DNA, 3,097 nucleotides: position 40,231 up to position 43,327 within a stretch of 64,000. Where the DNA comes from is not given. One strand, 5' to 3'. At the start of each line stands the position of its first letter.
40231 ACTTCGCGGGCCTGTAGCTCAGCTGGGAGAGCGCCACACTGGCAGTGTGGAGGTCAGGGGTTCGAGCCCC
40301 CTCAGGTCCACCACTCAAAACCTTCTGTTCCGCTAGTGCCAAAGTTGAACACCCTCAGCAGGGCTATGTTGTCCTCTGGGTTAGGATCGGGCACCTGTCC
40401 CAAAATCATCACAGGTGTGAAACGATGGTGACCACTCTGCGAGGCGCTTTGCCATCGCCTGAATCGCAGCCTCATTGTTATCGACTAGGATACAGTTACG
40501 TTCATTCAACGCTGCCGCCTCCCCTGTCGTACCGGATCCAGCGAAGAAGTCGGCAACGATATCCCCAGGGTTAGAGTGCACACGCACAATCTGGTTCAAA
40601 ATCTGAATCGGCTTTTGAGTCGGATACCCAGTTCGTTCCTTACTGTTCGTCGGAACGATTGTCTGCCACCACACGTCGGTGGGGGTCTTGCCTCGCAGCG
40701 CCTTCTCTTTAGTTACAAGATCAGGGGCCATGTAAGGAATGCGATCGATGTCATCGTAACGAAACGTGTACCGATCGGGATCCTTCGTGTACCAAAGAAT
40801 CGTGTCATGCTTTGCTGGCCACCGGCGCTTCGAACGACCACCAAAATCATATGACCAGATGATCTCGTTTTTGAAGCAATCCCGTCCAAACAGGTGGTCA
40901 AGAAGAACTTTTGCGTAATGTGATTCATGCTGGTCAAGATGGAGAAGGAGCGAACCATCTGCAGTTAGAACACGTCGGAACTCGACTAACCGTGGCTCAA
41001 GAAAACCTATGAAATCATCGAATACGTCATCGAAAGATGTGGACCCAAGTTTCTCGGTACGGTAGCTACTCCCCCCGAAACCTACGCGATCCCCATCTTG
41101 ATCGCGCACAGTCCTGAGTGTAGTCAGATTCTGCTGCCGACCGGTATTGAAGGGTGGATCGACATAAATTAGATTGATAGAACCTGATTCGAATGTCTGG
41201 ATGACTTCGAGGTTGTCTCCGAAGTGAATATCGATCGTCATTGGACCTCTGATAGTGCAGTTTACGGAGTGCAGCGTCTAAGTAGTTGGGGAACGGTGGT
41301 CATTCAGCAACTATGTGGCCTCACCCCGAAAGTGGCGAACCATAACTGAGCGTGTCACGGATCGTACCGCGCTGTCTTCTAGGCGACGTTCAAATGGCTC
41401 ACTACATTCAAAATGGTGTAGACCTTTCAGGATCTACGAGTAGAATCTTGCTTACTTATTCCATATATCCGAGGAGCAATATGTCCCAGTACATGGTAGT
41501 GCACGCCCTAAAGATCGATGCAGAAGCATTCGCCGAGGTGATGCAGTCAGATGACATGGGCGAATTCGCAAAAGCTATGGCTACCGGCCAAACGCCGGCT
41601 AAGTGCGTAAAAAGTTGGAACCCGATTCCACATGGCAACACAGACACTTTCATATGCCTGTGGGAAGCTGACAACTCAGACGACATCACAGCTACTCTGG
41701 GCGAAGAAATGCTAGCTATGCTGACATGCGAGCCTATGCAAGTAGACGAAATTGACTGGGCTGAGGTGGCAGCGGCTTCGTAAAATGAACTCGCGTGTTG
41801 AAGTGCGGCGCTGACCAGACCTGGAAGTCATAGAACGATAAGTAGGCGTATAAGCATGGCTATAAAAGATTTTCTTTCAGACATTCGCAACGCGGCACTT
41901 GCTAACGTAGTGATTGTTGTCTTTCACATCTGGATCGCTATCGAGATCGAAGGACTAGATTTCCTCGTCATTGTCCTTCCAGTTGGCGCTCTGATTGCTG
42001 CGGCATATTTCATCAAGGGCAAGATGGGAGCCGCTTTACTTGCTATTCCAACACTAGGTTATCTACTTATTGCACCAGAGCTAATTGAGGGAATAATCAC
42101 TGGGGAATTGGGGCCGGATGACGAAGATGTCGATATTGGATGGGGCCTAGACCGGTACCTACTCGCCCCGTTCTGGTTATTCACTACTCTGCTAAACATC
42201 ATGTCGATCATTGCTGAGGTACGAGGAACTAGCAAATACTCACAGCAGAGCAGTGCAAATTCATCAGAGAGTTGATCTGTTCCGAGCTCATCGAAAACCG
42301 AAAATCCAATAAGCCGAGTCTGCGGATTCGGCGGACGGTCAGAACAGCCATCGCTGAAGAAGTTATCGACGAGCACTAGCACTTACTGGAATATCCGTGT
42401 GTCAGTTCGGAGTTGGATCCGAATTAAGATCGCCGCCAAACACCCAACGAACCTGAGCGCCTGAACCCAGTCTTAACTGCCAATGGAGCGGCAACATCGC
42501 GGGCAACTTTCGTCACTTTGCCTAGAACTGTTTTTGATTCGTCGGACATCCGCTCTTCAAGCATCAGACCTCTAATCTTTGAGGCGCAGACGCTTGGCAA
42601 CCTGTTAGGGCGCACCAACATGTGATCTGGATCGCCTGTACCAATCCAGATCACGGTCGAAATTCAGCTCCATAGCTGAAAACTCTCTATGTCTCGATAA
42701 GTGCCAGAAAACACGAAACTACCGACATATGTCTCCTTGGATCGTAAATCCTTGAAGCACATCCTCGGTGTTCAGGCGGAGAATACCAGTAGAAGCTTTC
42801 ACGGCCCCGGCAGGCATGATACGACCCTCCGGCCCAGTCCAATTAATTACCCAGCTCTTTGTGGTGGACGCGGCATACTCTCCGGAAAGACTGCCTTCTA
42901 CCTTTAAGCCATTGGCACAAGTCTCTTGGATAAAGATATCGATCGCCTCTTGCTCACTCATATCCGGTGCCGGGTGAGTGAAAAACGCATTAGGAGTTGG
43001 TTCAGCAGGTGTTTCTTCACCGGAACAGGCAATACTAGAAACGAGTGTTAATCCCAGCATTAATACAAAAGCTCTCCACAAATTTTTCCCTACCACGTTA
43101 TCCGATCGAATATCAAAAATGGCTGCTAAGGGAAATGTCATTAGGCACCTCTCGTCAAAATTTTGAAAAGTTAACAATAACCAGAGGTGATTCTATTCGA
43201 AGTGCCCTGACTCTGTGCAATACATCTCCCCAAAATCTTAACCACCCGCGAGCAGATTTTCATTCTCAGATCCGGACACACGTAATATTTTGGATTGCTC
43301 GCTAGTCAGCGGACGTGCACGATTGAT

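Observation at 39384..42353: Near-identical 80-nt inverted repeats (a copy of a gene's start codon plus 26 codons) bracket a 2.9-kb tRNA-Ala / orphan methyltransferase cassette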

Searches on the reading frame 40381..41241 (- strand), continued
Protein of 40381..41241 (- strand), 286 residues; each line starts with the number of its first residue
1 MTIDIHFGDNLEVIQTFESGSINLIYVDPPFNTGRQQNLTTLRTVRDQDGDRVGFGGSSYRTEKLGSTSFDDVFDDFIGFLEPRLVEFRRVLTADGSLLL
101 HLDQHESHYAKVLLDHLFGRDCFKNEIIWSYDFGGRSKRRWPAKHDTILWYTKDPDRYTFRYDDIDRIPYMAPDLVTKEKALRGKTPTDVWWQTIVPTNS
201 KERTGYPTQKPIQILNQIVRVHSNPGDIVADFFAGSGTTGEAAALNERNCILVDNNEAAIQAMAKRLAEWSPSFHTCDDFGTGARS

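Call 53: find_encoding_contigs(protein=P0098, flank=10000, max_places=6)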
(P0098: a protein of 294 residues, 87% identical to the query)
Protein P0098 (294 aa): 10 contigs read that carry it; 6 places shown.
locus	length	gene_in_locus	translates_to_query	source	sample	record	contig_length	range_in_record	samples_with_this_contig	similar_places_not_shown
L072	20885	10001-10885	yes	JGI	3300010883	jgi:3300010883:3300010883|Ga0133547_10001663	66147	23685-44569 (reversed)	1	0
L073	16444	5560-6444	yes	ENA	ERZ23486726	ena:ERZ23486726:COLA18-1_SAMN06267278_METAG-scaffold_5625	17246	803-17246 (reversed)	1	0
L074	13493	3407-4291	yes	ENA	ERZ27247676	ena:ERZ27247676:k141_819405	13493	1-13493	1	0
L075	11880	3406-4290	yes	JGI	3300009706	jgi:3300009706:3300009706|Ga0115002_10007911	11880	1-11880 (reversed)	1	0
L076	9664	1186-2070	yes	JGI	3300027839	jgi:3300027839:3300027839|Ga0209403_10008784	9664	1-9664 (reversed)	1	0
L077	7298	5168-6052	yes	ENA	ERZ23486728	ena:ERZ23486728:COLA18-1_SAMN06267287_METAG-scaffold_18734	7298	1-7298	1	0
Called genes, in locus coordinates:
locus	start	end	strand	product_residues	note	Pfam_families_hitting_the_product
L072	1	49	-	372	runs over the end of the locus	PF16884:ADH_N_2, PF00107:ADH_zinc_N, PF13602:ADH_zinc_N_2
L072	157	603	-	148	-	PF00378:ECH_1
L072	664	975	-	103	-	PF00378:ECH_1, PF16113:ECH_2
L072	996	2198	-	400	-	PF07690:MFS_1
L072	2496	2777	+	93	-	PF24696:UGSC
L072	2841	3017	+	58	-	PF24696:UGSC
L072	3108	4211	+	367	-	-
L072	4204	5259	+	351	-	-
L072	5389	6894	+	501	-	PF00501:AMP-binding, PF13193:AMP-binding_C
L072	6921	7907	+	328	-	PF02558:ApbA, PF08546:ApbA_C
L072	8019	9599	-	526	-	PF13482:RNase_H_2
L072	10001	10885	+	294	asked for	PF03602:Cons_hypoth95 (faint), PF01555:N6_N4_Mtase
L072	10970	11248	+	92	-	-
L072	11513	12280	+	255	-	PF21088:MS_channel_1st (weak), PF00924:MS_channel_2nd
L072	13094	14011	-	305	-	PF04199:Cyclase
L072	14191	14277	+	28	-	-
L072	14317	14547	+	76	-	-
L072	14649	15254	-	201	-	PF01467:CTP_transf_like (weak)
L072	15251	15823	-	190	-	-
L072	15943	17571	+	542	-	PF01266:DAO (faint), PF13450:NAD_binding_8 (faint), PF00732:GMC_oxred_N, PF05199:GMC_oxred_C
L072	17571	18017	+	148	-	-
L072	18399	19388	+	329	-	PF00881:Nitroreductase, PF14512:TM1586_NiRdase (faint), PF28600:Nitroreductase_C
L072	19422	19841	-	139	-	PF12867:DinB_2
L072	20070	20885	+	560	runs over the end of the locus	PF00266:Aminotran_5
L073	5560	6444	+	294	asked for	PF03602:Cons_hypoth95 (faint), PF01555:N6_N4_Mtase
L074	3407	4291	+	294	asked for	PF03602:Cons_hypoth95 (faint), PF01555:N6_N4_Mtase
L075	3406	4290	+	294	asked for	PF03602:Cons_hypoth95 (faint), PF01555:N6_N4_Mtase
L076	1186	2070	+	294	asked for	PF03602:Cons_hypoth95 (faint), PF01555:N6_N4_Mtase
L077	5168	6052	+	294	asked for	PF03602:Cons_hypoth95 (faint), PF01555:N6_N4_Mtase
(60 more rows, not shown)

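Call 64: search_protein_families(library=ncbifam, proteins=[window:40381-41241:-], max_evalue=0.01)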
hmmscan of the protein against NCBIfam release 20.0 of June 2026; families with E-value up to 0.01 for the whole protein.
window:40381-41241:- (286 aa): 4 families
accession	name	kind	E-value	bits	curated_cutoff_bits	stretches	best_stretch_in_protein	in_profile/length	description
NF008572.0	PRK11524.1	equivalog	5e-29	101.3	292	2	75-271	59-260/294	adenine-specific DNA-methyltransferase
NF050803.1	DnaMtaseCcrMCaul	equivalog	5.1e-21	75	830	1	5-273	6-253/350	adenine-specific DNA-methyltransferase CcrM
NF010253.0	PRK13699.1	subfamily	2.8e-10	40.3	244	1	202-269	140-207/226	DNA methyltransferase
TIGR00095.1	TIGR00095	equivalog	1.7e-05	24.6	117.5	0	19-41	122-144/194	16S rRNA (guanine(966)-N(2))-methyltransferase RsmD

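Call 65: search_protein_families(library=padloc, proteins=[window:40381-41241:-], max_evalue=0.01)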
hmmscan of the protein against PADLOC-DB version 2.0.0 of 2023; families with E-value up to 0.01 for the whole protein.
window:40381-41241:- (286 aa): 65 families (the best 25 are shown)
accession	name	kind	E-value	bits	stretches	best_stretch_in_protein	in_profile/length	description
PDLC03300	MTase_II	-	3.2e-133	441.4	1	8-269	17-278/302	Type II methyltransferase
PDLC03339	MTase_II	-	4.8e-51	171.8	3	183-268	187-272/399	Type II methyltransferase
PDLC03371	MTase_II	-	1e-40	138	1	3-270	11-255/260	Type II methyltransferase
PDLC03299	MTase_II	-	2.9e-40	136.6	2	73-270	58-260/296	Type II methyltransferase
PDLC03354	MTase_II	-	3.5e-39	133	2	19-155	82-208/425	Type II methyltransferase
PDLC03636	MTase_III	-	1.4e-32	111.3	3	77-159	96-179/575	Type III methyltransferase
PDLC03644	MTase_III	-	6.5e-29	99.1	2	7-157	43-190/542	Type III methyltransferase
PDLC03633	MTase_III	-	1.6e-28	97.8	2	19-165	97-239/616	Type III methyltransferase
PDLC03634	MTase_III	-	4.9e-28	96.4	2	8-155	100-251/621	Type III methyltransferase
PDLC03327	MTase_II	-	6.6e-27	92.6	1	70-257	75-274/319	Type II methyltransferase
PDLC03635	MTase_III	-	9.9e-26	88.6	2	77-161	268-356/708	Type III methyltransferase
PDLC03265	MTase_II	-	2.7e-24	84.2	2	188-268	252-329/333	Type II methyltransferase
PDLC03320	MTase_II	-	4.1e-24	83.2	1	91-273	93-280/289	Type II methyltransferase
PDLC03641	MTase_III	-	5.9e-23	79.3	2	8-166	110-273/657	Type III methyltransferase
PDLC03216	MTase_II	-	5.3e-21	73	1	5-271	14-259/364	Type II methyltransferase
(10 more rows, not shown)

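Call 66: search_protein_families(library=phrogs, proteins=[window:40381-41241:-], max_evalue=0.01)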
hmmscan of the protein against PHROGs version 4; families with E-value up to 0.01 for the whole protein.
window:40381-41241:- (286 aa): 10 families
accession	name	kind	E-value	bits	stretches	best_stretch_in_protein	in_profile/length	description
phrog_67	-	other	1.2e-62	214.1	1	1-269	122-345/743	DNA methyltransferase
phrog_3008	-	other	1.8e-19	71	1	189-268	133-212/244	DNA methyltransferase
phrog_498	-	other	5.3e-19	69.2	1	15-271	216-424/633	DNA methyltransferase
phrog_18293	-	other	1.1e-11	45.7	1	199-267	39-107/119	methyltransferase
phrog_6952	-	other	1.3e-10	42.4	1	188-269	99-177/181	DNA methyltransferase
phrog_6025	-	other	1.5e-08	35.5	1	3-37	12-46/192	DNA methyltransferase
phrog_23148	-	unknown function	6.6e-08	33.8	1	204-272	83-151/165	-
phrog_23085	-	unknown function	2e-06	28.5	1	198-270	35-108/138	-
phrog_26713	-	other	2.3e-05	25.2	1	8-36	11-42/74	methyltransferase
phrog_8769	-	other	2.5e-05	25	1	218-257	4-43/71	methyltransferase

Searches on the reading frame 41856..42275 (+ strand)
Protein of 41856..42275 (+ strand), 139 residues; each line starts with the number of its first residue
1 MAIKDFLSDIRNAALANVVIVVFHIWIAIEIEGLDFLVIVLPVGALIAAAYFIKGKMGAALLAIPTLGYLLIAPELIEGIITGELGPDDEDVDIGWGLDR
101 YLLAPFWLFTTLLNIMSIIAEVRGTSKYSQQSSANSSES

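Call 8: search_protein_families(library=pfam, proteins=[window:41856-42275:+], max_evalue=0.01)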
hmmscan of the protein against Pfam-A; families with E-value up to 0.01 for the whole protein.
window:41856-42275:+ (139 aa): 0 families

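Call 26: find_encoding_contigs(protein=window:41856-42275:+, flank=6000, max_places=10)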
Protein window:41856-42275:+ (139 aa): 21 contigs read that carry it; 10 places shown.
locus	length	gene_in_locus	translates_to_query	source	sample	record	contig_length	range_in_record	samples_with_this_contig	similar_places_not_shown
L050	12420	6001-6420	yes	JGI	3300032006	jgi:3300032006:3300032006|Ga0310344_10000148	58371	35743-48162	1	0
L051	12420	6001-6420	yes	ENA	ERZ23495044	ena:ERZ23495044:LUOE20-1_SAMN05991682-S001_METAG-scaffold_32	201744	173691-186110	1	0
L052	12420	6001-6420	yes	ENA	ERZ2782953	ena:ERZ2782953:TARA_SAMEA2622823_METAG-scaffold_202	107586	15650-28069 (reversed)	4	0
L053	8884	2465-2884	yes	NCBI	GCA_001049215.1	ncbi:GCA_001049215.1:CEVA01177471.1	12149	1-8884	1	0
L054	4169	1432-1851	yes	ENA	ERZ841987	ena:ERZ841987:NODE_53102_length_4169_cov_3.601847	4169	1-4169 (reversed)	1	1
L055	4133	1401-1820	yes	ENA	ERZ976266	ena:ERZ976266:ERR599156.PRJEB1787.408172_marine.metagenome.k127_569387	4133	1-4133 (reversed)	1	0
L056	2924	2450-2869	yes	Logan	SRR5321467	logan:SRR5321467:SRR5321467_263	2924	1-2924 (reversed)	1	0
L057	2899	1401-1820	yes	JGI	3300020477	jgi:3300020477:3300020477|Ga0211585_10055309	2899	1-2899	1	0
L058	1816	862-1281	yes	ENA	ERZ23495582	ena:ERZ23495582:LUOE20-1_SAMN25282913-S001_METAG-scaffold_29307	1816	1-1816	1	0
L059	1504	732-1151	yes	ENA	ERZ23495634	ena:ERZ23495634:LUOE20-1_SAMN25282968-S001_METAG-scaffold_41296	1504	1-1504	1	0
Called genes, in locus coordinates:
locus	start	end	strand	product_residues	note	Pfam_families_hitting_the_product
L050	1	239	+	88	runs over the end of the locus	-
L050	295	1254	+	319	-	PF01040:UbiA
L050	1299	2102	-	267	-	PF03449:GreA_GreB_N, PF01272:GreA_GreB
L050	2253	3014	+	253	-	PF02527:GidB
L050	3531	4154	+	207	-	-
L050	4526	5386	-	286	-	PF03602:Cons_hypoth95 (faint), PF01555:N6_N4_Mtase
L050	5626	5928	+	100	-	-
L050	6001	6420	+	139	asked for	-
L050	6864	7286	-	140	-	-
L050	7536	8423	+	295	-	PF01370:Epimerase, PF08338:DUF1731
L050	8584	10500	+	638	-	PF20091:Abhydrolase_10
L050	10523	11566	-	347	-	PF00005:ABC_tran, PF13304:AAA_21 (weak)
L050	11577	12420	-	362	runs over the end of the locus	PF01032:FecCD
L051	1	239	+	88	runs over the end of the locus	-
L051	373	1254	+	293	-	PF01040:UbiA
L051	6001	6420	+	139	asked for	-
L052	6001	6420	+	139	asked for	-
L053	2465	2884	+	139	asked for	-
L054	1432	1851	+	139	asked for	-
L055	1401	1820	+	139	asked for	-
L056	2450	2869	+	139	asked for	-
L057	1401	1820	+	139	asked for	-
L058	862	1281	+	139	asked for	-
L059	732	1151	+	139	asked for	-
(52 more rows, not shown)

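Call 64: search_protein_families(library=ncbifam, proteins=[window:41856-42275:+], max_evalue=0.01)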
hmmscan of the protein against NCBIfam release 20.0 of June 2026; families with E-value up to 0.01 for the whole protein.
window:41856-42275:+ (139 aa): 0 families

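Call 65: search_protein_families(library=padloc, proteins=[window:41856-42275:+], max_evalue=0.01)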
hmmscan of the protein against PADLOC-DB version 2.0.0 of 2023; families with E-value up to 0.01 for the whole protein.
window:41856-42275:+ (139 aa): 0 families

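Call 66: search_protein_families(library=phrogs, proteins=[window:41856-42275:+], max_evalue=0.01)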
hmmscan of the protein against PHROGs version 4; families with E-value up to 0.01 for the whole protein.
window:41856-42275:+ (139 aa): 0 families

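Call 73: search_protein_representatives(protein=window:41856-42275:+)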
Query: 139 residues. Proteins with E-value up to 0.001 (for the whole library): 20; up to 1e-10: 9; up to 1e-30: 1. The best 20 are listed.
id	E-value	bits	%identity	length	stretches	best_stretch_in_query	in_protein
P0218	7.2e-40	152.0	64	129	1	1-130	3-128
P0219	9.3e-27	109.6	58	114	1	2-90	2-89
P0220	4.1e-24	101.0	68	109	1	1-79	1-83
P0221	1.4e-19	86.4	73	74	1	1-60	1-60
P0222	1.7e-17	79.6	67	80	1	2-59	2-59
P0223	6.9e-16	74.4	75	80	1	1-55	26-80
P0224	4.8e-13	65.2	69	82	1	47-111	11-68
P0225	3.7e-12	62.4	70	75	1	1-50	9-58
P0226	3.2e-11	59.3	45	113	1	7-80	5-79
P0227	1.6e-10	57.0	59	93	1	60-127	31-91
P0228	6.2e-10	55.2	72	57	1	5-44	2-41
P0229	1.6e-09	53.8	48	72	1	5-68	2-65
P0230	1.4e-08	50.7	74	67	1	93-133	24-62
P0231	5.8e-08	48.8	68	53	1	1-41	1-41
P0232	6.7e-07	45.3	69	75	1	101-135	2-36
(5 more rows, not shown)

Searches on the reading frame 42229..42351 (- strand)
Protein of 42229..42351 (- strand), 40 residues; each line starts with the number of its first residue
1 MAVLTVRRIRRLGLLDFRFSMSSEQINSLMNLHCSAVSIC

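Call 39: find_encoding_contigs(protein=window:42229-42351:-, flank=3000, max_places=10)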
Protein window:42229-42351:- (40 aa): no gene with exactly this product is on record in the collection.

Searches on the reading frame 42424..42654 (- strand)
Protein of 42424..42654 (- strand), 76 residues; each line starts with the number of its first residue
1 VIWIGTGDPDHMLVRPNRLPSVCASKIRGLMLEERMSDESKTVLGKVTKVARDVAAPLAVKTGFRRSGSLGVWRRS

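Call 64: search_protein_families(library=ncbifam, proteins=[window:42424-42654:-], max_evalue=0.01)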
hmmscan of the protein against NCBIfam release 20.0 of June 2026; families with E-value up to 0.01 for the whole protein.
window:42424-42654:- (76 aa): 0 families

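Call 65: search_protein_families(library=padloc, proteins=[window:42424-42654:-], max_evalue=0.01)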
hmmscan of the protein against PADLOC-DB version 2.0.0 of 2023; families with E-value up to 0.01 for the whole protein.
window:42424-42654:- (76 aa): 0 families

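Call 66: search_protein_families(library=phrogs, proteins=[window:42424-42654:-], max_evalue=0.01)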
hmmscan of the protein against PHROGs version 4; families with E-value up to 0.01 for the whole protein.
window:42424-42654:- (76 aa): 0 families

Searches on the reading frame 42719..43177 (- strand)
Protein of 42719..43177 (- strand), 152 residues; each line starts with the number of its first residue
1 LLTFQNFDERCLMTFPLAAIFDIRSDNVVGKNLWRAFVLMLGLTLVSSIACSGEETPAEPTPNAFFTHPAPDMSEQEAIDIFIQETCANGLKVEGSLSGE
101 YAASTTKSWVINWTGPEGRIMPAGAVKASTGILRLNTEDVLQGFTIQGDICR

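Call 8: search_protein_families(library=pfam, proteins=[window:42719-43177:-], max_evalue=0.01)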
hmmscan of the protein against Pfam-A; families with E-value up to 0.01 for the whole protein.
window:42719-43177:- (152 aa): 0 families

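Call 25: find_encoding_contigs(protein=window:42719-43141:-, flank=6000, max_places=10)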
Protein window:42719-43141:- (140 aa): 10 contigs read that carry it; 8 places shown.
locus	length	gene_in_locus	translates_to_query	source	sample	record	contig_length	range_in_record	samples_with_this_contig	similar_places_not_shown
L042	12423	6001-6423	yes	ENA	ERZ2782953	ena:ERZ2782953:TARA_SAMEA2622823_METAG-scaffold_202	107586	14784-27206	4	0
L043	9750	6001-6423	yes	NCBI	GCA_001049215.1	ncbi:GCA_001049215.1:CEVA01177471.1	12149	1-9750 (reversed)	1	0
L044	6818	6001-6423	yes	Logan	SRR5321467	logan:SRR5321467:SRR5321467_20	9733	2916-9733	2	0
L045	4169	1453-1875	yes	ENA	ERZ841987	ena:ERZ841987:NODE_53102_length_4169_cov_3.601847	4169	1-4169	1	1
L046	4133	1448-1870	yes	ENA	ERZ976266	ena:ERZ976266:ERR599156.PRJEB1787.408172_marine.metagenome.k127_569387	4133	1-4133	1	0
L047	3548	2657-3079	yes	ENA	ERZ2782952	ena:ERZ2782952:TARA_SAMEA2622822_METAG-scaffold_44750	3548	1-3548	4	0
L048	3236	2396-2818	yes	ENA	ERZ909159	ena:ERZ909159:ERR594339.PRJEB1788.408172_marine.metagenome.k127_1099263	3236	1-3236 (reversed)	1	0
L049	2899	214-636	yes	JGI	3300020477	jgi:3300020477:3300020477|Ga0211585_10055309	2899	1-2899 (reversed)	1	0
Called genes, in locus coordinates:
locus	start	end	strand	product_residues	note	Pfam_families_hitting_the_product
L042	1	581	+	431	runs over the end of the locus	PF01497:Peripla_BP_2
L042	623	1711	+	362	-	PF01032:FecCD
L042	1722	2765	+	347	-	PF00005:ABC_tran, PF13304:AAA_21 (weak)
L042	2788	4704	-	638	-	PF20091:Abhydrolase_10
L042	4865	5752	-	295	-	PF01370:Epimerase, PF08338:DUF1731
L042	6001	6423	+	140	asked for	-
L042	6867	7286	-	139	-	-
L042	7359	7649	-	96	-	-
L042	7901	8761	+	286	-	PF03602:Cons_hypoth95 (faint), PF01555:N6_N4_Mtase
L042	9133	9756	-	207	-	-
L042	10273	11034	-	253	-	PF02527:GidB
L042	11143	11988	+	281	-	PF03449:GreA_GreB_N, PF01272:GreA_GreB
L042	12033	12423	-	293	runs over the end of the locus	PF01040:UbiA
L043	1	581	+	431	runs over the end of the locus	PF01497:Peripla_BP_2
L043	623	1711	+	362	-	PF01032:FecCD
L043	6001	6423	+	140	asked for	-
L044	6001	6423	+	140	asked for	-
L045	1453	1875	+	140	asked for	-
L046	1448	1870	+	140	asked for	-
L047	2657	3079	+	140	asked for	-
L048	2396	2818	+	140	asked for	-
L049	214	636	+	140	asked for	-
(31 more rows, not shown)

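Call 64: search_protein_families(library=ncbifam, proteins=[window:42719-43141:-], max_evalue=0.01)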
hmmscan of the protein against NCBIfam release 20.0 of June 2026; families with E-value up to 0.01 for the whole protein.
window:42719-43141:- (140 aa): 0 families

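Call 65: search_protein_families(library=padloc, proteins=[window:42719-43141:-], max_evalue=0.01)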
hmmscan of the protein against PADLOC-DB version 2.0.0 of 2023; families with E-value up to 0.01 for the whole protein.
window:42719-43141:- (140 aa): 0 families

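Call 66: search_protein_families(library=phrogs, proteins=[window:42719-43141:-], max_evalue=0.01)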
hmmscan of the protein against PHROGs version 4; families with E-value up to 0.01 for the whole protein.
window:42719-43141:- (140 aa): 0 families
